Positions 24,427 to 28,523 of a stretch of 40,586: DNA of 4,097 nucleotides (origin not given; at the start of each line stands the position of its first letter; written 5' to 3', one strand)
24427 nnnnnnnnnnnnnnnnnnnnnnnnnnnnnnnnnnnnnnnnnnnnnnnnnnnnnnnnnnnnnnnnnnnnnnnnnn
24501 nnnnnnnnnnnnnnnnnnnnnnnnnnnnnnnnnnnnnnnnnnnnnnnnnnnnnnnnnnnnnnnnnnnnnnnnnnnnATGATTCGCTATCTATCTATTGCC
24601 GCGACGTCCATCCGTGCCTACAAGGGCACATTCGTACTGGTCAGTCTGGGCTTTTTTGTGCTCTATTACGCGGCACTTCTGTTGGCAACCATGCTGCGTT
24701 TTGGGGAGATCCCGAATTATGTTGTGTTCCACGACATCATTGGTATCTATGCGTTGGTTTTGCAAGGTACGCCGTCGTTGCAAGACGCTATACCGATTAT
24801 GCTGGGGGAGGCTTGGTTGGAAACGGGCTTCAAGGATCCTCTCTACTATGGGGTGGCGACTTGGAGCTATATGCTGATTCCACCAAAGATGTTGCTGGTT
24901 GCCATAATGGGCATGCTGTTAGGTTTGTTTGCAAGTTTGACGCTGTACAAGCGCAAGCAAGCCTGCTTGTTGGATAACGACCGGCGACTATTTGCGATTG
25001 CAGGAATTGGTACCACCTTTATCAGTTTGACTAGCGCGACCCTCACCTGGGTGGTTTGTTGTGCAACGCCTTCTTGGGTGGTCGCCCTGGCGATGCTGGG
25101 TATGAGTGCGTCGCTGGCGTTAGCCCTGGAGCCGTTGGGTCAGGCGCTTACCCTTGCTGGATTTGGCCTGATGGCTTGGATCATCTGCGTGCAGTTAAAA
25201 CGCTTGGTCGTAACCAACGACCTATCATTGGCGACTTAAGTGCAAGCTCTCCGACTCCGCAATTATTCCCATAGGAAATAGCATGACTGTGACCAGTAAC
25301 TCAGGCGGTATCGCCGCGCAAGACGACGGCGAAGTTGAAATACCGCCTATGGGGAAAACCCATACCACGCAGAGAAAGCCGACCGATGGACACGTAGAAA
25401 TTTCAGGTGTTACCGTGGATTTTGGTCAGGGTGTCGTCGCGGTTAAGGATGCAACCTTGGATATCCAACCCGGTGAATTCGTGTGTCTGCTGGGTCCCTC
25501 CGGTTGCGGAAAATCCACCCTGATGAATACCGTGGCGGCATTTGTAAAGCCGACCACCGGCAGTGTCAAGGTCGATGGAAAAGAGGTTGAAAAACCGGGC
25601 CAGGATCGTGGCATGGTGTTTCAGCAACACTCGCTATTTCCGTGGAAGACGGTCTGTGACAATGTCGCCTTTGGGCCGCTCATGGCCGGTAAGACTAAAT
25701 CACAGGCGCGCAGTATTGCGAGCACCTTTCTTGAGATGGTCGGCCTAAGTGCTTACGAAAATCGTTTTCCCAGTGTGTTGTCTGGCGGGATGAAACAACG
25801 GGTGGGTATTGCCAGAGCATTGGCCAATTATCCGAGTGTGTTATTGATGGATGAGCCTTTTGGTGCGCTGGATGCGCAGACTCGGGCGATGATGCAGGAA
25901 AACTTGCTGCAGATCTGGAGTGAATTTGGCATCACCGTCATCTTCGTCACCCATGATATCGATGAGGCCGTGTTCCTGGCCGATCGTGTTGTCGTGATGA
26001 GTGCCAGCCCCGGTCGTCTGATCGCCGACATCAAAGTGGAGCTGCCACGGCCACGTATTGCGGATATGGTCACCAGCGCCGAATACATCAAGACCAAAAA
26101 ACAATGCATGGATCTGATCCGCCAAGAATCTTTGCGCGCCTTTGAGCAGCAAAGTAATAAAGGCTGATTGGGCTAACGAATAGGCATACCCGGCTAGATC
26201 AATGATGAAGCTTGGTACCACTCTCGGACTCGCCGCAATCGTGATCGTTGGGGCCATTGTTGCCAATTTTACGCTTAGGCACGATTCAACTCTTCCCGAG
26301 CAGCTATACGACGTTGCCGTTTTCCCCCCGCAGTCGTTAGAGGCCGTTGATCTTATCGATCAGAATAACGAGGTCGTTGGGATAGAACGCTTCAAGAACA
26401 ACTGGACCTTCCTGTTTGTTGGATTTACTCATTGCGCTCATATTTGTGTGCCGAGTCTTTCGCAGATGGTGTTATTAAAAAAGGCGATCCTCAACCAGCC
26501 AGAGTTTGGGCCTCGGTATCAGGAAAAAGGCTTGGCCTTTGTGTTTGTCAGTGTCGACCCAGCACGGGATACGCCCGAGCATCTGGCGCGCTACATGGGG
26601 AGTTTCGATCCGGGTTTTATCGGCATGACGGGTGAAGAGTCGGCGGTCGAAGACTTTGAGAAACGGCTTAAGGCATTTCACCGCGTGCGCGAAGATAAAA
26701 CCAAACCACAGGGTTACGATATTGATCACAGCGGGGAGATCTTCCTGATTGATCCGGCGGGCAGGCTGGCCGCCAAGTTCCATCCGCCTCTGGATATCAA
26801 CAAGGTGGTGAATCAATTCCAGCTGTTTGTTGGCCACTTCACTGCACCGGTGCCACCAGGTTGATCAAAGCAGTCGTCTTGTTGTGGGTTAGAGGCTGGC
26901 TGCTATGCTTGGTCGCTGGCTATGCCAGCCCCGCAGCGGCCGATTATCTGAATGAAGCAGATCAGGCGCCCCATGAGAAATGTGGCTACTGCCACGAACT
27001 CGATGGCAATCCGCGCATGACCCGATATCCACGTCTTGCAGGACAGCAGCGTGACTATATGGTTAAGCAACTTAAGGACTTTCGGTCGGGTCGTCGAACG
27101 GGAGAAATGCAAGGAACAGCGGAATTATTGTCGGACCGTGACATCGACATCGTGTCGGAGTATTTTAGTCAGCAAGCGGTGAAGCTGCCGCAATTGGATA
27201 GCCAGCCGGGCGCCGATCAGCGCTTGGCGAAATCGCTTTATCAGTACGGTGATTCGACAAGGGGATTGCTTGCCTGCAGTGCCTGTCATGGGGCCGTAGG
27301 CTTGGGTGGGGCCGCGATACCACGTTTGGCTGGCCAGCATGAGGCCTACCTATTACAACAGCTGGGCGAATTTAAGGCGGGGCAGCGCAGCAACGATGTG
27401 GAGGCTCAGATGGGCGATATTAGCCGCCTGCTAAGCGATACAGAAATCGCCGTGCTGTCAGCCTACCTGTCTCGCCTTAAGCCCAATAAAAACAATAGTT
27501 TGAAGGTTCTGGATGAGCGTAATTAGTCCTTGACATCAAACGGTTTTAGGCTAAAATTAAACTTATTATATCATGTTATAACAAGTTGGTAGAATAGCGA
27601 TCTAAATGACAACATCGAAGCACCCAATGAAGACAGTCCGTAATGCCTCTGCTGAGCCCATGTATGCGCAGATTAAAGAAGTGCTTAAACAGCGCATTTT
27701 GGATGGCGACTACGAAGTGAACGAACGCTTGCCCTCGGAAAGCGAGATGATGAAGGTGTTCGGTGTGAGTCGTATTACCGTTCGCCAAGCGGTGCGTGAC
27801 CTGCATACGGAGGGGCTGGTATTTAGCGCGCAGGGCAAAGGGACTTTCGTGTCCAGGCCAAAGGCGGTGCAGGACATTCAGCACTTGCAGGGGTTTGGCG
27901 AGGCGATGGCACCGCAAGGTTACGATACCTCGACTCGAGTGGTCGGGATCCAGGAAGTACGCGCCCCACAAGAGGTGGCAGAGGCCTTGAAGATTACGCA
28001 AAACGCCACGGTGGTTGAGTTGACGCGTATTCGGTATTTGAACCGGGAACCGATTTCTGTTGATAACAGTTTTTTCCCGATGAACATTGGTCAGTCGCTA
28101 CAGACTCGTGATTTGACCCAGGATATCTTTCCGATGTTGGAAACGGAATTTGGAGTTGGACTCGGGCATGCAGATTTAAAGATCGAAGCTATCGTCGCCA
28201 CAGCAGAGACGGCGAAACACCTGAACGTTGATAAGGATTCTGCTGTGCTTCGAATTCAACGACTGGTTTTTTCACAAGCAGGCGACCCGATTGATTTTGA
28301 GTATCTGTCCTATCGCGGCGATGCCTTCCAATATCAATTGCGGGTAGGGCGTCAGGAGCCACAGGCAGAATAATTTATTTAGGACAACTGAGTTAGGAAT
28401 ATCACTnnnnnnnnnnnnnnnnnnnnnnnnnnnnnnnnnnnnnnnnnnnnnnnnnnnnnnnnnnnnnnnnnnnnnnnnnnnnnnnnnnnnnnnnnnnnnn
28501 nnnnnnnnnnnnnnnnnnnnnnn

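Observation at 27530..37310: Thirteen co-directional, near-gapless genes link an AprAB-like enzyme, a HEAT protein and FdxA directly to RnfABCDGE-RseC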

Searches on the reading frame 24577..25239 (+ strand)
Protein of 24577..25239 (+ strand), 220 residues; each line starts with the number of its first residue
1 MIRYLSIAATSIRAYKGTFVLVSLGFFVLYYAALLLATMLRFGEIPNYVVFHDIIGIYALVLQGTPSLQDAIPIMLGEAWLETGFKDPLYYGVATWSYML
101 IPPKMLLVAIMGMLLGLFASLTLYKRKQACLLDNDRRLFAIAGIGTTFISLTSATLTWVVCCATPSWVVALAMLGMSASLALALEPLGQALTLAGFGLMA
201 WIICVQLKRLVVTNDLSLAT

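Call 7: search_protein_families(library=ncbifam, proteins=[window:24577-25239:+], max_evalue=1e-10)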
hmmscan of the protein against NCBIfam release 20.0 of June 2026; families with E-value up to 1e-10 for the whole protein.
window:24577-25239:+ (220 aa): 0 families

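Call 10: search_protein_families(library=pfam, proteins=[window:24577-25239:+], max_evalue=0.001)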
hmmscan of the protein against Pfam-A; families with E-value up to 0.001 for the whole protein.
window:24577-25239:+ (220 aa): 0 families

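Call 55: search_protein_families(library=ncbifam, proteins=[window:24577-25239:+], max_evalue=0.001)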
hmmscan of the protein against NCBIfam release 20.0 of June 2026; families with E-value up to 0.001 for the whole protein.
window:24577-25239:+ (220 aa): 0 families
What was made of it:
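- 24577..25239 (+): Hydrophobic 220-aa protein with no family match. It sits between the permease and ATPase genes. No Pfam or NCBIfam hit (calls 7, 10, 55).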

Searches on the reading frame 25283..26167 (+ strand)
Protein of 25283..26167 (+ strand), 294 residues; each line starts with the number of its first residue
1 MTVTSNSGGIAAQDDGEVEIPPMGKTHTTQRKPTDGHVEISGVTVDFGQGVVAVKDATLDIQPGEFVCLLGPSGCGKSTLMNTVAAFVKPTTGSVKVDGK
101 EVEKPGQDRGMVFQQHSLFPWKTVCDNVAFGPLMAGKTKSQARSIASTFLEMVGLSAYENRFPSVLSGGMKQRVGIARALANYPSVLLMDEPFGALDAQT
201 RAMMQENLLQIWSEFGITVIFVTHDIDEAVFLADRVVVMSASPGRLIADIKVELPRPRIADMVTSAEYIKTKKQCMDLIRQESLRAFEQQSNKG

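Call 7: search_protein_families(library=ncbifam, proteins=[window:25283-26167:+], max_evalue=1e-10)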
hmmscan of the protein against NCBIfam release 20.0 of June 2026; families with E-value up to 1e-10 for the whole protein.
window:25283-26167:+ (294 aa): 169 families (the best 25 are shown)
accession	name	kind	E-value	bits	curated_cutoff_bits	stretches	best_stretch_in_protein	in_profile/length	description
NF040729.1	ABC_ATP_SaoA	equivalog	2.5e-77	259.7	360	1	54-281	21-245/248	ABC transporter ATP-binding protein SaoA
NF008421.0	PRK11248.1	equivalog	2.6e-77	259.7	357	1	39-289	3-250/255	taurine ABC transporter ATP-binding subunit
TIGR01184.1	ntrCD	subfamily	1.6e-75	253.6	291.8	1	55-277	2-228/230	nitrate ABC transporter ATP-binding protein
TIGR03265.1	PhnT2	equivalog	2.8e-64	217.6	457.7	1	37-243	4-212/353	putative 2-aminoethylphosphonate ABC transporter ATP-binding protein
TIGR01186.1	proV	subfamily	1.5e-62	211.9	326.6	1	51-291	6-248/363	betaine/proline/choline family ABC transporter ATP-binding protein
NF006987.0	PRK09452.1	equivalog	5.1e-58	196.6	482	1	27-241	7-223/378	spermidine/putrescine ABC transporter ATP-binding protein PotA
NF008420.0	PRK11247.1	equivalog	1.5e-57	194.7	395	1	37-267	12-233/257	aliphatic sulfonates ABC transporter ATP-binding protein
NF043075.1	MMSYN1_0197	equivalog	8.2e-57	192.7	550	1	38-241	3-208/341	spermidine/putrescine ABC transporter ATP-binding protein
TIGR00968.1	3a0106s01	subfamily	9.1e-57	192.3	342.75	1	39-241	2-206/237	sulfate ABC transporter ATP-binding protein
TIGR03415.1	ABC_choXWV_ATP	equivalog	1.1e-55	189.2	483.75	1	50-247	36-244/382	choline ABC transporter ATP-binding protein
TIGR01187.1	potA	subfamily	2.7e-55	187.7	355.6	1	69-241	1-176/325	polyamine ABC transporter ATP-binding protein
NF008105.0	PRK10851.1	equivalog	3.6e-54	183.8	502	1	38-241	3-212/362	sulfate/thiosulfate ABC transporter ATP-binding protein CysA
TIGR03258.1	PhnT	equivalog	1e-53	182.7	499.15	1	37-248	8-220/359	2-aminoethylphosphonate ABC transport system ATP-binding subunit PhnT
NF008513.0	PRK11432.1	equivalog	1.6e-51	175.3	496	1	37-241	6-212/351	ferric ABC transporter ATP-binding protein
NF008653.0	PRK11650.1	subfamily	1.1e-50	172.7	432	1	38-241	4-210/357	sn-glycerol-3-phosphate ABC transporter ATP-binding protein UgpC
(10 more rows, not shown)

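Call 10: search_protein_families(library=pfam, proteins=[window:25283-26167:+], max_evalue=0.001)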
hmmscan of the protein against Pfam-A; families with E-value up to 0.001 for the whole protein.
window:25283-26167:+ (294 aa): 7 families
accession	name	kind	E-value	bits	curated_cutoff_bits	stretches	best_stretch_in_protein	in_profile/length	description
PF00005.33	ABC_tran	-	3.6e-34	118.8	25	1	55-193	2-136/137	ABC transporter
PF00004.35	AAA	-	7.4e-07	30.1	21.2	0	67-103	1-35/131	ATPase family associated with various cellular activities (AAA)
PF03193.22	RsgA_GTPase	-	0.00016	22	30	1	64-96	106-138/174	RsgA GTPase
PF13521.12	AAA_28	-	0.00025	21.7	27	0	67-87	2-22/164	AAA domain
PF13401.12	AAA_22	-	0.00028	21.6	27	0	65-222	6-121/130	AAA domain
PF13555.12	AAA_29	-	0.00052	20.2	27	0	57-92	15-50/61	P-loop containing region of AAA domain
PF13304.12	AAA_21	-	0.00068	20.2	27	0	66-85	1-20/304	AAA domain, putative AbiEii toxin, Type IV TA system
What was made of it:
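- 25283..26167 (+): ABC ATPase of the TauB/SaoA/NtrCD type. Calls 7 and 10.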

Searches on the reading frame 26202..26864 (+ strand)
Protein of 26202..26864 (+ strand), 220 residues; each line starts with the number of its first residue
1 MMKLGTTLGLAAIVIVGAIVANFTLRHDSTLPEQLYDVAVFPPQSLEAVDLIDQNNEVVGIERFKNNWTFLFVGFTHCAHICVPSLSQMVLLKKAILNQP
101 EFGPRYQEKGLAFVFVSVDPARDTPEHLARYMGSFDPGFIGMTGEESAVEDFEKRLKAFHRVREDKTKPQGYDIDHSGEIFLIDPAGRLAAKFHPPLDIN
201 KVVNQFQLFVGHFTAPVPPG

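Call 7: search_protein_families(library=ncbifam, proteins=[window:26202-26864:+], max_evalue=1e-10)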
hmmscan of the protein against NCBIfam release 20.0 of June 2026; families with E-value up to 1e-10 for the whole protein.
window:26202-26864:+ (220 aa): 0 families

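Call 10: search_protein_families(library=pfam, proteins=[window:26202-26864:+], max_evalue=0.001)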
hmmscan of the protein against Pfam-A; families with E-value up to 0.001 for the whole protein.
window:26202-26864:+ (220 aa): 1 family
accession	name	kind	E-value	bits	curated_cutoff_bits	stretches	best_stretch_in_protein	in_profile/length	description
PF02630.20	SCO1-SenC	-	1.5e-32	112.8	22.8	1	50-188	5-133/134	SCO1/SenC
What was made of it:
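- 26202..26864 (+): SCO1/SenC-family protein. A clade-specific addition. Pfam PF02630 at 1.5e-32 (call 10).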

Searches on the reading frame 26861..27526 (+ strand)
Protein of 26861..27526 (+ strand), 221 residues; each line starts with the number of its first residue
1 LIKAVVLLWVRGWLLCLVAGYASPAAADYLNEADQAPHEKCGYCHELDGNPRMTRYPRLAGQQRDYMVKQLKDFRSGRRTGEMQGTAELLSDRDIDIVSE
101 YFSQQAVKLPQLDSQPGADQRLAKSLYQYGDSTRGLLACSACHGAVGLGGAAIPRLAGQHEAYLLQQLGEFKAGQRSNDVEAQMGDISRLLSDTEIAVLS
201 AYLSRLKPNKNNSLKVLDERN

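Call 7: search_protein_families(library=ncbifam, proteins=[window:26861-27526:+], max_evalue=1e-10)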
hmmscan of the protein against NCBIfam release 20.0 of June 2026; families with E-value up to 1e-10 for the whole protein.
window:26861-27526:+ (221 aa): 1 family
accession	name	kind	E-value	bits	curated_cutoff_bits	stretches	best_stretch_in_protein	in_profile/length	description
NF049874.1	PdsA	exception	1.6e-14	54.3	330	0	32-105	120-197/198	periplasmic diheme shuttle PdsA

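Call 10: search_protein_families(library=pfam, proteins=[window:26861-27526:+], max_evalue=0.001)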
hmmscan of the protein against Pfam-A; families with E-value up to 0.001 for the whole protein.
window:26861-27526:+ (221 aa): 2 families
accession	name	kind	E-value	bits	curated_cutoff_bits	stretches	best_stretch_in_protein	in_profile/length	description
PF00034.26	Cytochrom_C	-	6.4e-13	50.3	21.3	1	138-206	11-89/90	Cytochrome c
PF13442.11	Cytochrome_CBB3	-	4.5e-08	33.7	27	0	39-101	12-67/68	Cytochrome C oxidase, cbb3-type, subunit III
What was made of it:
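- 26861..27526 (+): Dihaem c-type cytochrome. A clade-specific addition. Its stop codon lies 3 nt before the -35 box of the GntR promoter. Pfam Cytochrom_C and Cytochrome_CBB3 (call 10).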

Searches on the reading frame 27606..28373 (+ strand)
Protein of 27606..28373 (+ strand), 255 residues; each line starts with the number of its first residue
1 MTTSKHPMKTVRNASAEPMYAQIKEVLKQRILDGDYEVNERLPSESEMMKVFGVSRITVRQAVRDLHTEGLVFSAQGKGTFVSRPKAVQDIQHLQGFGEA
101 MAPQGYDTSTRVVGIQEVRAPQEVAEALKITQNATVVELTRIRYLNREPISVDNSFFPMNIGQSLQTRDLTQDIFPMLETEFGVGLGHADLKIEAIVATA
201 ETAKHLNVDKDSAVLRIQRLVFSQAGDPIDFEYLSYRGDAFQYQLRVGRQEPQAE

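Call 3: search_protein_families(library=pfam, proteins=[window:27606-28373:+])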
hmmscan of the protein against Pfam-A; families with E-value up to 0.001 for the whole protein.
window:27606-28373:+ (255 aa): 2 families
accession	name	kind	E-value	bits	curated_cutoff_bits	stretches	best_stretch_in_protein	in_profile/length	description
PF07702.18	UTRA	-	2.9e-36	124.8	23.8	1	104-242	2-141/141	UTRA domain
PF00392.27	GntR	-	8.4e-21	73.8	27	1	20-82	2-64/64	Bacterial regulatory proteins, gntR family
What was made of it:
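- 27606..28373 (+): GntR-family regulator of the HutC subfamily (HTH plus UTRA effector domain). Pfam GntR at 8e-21 and UTRA at 3e-36 (call 3).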

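Call 4: search_protein_families(library=ncbifam, proteins=[window:27606-28373:+])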
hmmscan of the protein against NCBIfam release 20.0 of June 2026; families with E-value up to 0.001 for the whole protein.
window:27606-28373:+ (255 aa): 25 families
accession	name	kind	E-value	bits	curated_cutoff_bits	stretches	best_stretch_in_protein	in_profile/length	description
NF041547.1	GntR_LSA1692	equivalog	9.8e-47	159.5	275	1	19-245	2-228/233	GntR family transcriptional regulator, LSA1692 subfamily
NF008491.0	PRK11402.1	subfamily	6.4e-44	150.3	269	1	9-239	2-232/243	GntR family transcriptional regulator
TIGR02018.2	his_ut_repres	equivalog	3.3e-37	128.1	220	1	20-245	1-224/226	histidine utilization transcriptional repressor HutC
TIGR03337.1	phnR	equivalog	3.8e-36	124.9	296.75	1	19-245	2-228/231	phosphonate utilization transcriptional regulator PhnR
NF007292.0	PRK09764.1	equivalog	2.3e-33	115.3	281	1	16-247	3-234/240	GntR family transcriptional regulator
TIGR02404.1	trehalos_R_Bsub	equivalog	8.7e-33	113.9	211.95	1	20-241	2-225/233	trehalose operon repressor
TIGR02325.1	C_P_lyase_phnF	equivalog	1e-32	113.6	156.8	1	16-244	6-235/238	phosphonate metabolism transcriptional regulator PhnF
NF052441.1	TransRegRv0792c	equivalog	1.7e-31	109.4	400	1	18-252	16-251/260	Rv0792c family HTH-type transcriptional regulator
NF011575.0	PRK14999.1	equivalog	1.7e-26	93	424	1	14-244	8-236/241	histidine utilization repressor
NF007486.0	PRK10079.1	equivalog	1.8e-16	60.6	363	1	16-224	10-217/241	phosphonate metabolism transcriptional regulator PhnF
NF047563.1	modulin_PmtR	equivalog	2.9e-16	59.6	200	1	11-84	5-78/125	PSM export ABC transporter transcriptional regulator PmtR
NF052282.1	PLP_TF_PdxR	equivalog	1.4e-15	57.4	320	1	18-93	1-76/448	MocR-like pyridoxine biosynthesis transcription factor PdxR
NF052290.2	MocR_like_YczR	exception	7.8e-15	54.5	487.4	1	13-93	15-94/458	MocR-like transcription factor YczR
NF003011.0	PRK03837.1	subfamily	2e-13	50.5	260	1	19-143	14-135/241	transcriptional regulator NanR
NF052281.1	rhizopine_MocR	equivalog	7.1e-11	41.4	650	1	10-90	10-90/479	rhizopine catabolism transcriptional regulator MocR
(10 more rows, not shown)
